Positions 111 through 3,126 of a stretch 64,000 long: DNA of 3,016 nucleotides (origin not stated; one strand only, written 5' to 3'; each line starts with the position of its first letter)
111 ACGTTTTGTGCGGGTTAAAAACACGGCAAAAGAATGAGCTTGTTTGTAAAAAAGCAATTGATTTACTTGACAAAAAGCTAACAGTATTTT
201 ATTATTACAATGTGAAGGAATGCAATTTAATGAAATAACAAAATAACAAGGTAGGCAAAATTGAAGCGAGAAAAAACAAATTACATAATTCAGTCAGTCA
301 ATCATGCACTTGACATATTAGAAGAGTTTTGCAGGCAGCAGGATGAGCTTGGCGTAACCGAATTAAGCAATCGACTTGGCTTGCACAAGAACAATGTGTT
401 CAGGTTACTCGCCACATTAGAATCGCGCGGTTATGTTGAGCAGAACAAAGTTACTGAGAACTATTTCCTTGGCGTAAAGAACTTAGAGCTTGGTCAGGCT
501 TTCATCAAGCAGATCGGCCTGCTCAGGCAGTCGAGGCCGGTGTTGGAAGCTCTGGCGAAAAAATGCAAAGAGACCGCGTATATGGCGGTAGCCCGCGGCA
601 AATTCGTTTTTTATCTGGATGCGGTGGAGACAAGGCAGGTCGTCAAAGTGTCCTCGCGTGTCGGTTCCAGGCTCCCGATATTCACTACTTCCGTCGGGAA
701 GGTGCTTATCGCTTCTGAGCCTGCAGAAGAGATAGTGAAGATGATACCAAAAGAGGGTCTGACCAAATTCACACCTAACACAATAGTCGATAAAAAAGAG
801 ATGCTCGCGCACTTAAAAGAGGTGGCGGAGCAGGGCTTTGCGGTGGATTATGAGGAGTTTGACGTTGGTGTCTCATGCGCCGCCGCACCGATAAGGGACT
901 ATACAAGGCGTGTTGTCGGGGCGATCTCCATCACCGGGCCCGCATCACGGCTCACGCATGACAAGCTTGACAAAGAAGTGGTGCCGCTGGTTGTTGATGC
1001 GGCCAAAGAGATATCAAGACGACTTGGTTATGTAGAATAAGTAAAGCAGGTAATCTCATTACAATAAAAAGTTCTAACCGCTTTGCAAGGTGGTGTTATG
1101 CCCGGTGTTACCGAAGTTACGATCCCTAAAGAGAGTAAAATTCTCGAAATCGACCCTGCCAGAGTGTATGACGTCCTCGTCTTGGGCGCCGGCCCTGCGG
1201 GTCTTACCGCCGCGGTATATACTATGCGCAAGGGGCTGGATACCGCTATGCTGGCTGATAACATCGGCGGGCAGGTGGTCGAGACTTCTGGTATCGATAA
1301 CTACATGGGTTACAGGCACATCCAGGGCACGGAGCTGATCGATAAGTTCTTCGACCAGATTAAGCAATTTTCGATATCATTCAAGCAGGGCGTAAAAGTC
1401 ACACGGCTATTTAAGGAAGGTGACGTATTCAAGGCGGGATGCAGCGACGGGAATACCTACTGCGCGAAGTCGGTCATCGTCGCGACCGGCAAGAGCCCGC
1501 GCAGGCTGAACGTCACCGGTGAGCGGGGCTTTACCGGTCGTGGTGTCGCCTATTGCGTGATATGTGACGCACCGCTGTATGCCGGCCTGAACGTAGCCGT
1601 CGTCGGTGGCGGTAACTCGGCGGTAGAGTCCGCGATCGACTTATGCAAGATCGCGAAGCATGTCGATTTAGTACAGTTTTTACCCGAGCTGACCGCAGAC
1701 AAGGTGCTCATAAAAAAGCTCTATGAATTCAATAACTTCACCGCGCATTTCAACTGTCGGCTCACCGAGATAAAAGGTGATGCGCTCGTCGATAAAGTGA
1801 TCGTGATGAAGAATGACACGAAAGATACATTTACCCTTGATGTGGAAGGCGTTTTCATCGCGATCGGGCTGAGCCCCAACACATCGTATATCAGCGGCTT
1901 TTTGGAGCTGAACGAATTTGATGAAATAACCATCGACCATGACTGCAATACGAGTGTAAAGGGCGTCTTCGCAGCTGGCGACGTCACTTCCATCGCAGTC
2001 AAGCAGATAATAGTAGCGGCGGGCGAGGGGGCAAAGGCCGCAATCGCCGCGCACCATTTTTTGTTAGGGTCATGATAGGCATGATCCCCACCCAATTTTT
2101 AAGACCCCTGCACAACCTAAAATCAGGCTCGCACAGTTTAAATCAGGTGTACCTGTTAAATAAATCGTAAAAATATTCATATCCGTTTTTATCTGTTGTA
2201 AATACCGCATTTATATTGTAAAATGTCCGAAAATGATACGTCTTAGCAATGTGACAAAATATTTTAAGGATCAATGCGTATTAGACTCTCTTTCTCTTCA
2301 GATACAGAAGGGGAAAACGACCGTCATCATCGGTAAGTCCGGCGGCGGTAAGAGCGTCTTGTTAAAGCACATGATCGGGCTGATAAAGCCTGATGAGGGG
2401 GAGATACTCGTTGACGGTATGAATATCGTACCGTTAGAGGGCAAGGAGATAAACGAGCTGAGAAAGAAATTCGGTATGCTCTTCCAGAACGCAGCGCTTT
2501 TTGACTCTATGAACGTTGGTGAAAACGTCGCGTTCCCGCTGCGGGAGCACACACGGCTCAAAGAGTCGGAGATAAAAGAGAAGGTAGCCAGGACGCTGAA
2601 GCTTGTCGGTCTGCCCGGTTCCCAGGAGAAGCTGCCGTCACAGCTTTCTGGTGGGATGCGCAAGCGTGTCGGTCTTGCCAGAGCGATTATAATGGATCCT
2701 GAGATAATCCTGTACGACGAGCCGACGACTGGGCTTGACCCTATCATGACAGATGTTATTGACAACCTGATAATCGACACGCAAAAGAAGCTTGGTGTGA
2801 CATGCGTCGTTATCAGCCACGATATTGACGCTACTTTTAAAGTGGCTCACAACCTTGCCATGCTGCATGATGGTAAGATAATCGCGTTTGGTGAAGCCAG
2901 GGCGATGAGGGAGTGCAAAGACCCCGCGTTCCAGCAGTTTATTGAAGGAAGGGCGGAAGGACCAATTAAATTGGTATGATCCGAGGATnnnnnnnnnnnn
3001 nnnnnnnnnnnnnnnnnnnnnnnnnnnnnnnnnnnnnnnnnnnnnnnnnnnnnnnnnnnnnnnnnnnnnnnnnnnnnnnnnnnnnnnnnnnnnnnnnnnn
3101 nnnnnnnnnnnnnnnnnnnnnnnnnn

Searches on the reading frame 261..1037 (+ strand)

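Call 52: search_protein_families(library=pfam, max_evalue=0.01, proteins=[window:261-1037:+])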
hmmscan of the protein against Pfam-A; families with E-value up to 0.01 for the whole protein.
window:261-1037:+ (259 aa): 7 families
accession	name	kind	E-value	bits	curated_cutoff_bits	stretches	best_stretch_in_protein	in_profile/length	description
PF01614.24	IclR_C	-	4.1e-46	157.2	24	1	80-253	2-174/174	Bacterial transcriptional regulator IclR C-terminal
PF09339.16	HTH_IclR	-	1.2e-15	57.4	22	1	12-62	1-51/52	IclR helix-turn-helix domain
PF12802.13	MarR_2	-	1.3e-05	25.7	27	1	17-61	8-52/61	MarR family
PF01047.28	MarR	-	1.9e-05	24.9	24.6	1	24-63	12-51/59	MarR family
PF01978.25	TrmB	-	0.00054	20.2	25.6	1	28-67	21-60/68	Sugar-specific transcriptional regulator TrmB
PF25213.1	HVO_A0261_N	-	0.0058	16.9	35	0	5-62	3-57/86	HVO_A0261 N-terminal domain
PF13412.12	HTH_24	-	0.0078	16.2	21.9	0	17-60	6-48/48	Winged helix-turn-helix DNA-binding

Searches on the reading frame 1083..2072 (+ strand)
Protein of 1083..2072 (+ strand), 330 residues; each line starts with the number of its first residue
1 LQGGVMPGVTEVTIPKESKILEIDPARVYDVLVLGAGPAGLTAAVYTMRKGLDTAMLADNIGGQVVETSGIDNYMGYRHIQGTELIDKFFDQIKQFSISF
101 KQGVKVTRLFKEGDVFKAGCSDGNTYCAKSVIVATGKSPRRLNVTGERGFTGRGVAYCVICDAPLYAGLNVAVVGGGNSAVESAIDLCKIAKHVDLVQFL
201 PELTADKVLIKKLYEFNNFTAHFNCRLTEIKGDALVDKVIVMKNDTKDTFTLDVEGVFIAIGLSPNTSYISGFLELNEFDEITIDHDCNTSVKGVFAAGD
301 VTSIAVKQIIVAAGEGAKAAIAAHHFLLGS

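Call 52: search_protein_families(library=pfam, max_evalue=0.01, proteins=[window:1083-2072:+])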
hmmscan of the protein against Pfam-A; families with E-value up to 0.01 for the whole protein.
window:1083-2072:+ (330 aa): 12 families
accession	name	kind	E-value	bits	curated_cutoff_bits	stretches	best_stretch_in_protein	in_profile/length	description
PF07992.20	Pyr_redox_2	-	8.7e-45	153.8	26.1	1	29-316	1-291/291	Pyridine nucleotide-disulphide oxidoreductase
PF13738.12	Pyr_redox_3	-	2.7e-24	86.4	30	1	76-299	74-305/305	Pyridine nucleotide-disulphide oxidoreductase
PF00070.33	Pyr_redox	-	1.7e-10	41.7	22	1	170-241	1-79/82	Pyridine nucleotide-disulphide oxidoreductase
PF03486.20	HI0933_like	-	9.1e-08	32.3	50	0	30-59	2-31/244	HI0933-like protein Rossmann domain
PF12831.13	FAD_oxidored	-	9.3e-08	32.2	27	1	30-94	1-69/416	FAD dependent oxidoreductase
PF01134.28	GIDA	-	2.4e-07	30.6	22.1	1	30-62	1-33/391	Glucose inhibited division protein A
PF00890.30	FAD_binding_2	-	2e-06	27.7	20.4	1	30-58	1-29/414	FAD binding domain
PF01946.23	Thi4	-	5.1e-05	23.1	26.2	1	27-60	16-50/235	Thi4 family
PF01266.30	DAO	-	0.00015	21.9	27.9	0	30-63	1-35/353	FAD dependent oxidoreductase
PF13434.12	Lys_Orn_oxgnase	-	0.00055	19.6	21.3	0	99-196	113-216/339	L-lysine 6-monooxygenase/L-ornithine 5-monooxygenase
PF13450.12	NAD_binding_8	-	0.0082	16.8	21.9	0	33-65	1-35/68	NAD(P)-binding Rossmann-like domain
PF01494.25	FAD_binding_3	-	0.0093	15.7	22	0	29-57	2-30/349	FAD binding domain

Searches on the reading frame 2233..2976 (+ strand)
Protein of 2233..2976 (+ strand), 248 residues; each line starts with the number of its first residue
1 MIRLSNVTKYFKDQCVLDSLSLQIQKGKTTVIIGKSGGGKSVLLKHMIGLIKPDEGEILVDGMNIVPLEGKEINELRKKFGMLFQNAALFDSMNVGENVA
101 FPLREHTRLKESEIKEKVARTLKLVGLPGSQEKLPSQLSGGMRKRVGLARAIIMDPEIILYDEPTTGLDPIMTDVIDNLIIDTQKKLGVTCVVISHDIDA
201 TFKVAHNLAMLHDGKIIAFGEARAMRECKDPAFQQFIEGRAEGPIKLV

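Call 68: search_protein_families(library=pfam, max_evalue=0.00001, proteins=[window:2233-2976:+])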
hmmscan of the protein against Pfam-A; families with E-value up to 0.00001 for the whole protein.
window:2233-2976:+ (248 aa): 1 family
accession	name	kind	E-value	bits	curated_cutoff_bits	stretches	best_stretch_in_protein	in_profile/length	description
PF00005.33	ABC_tran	-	8.2e-35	120.8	25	1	17-166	1-137/137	ABC transporter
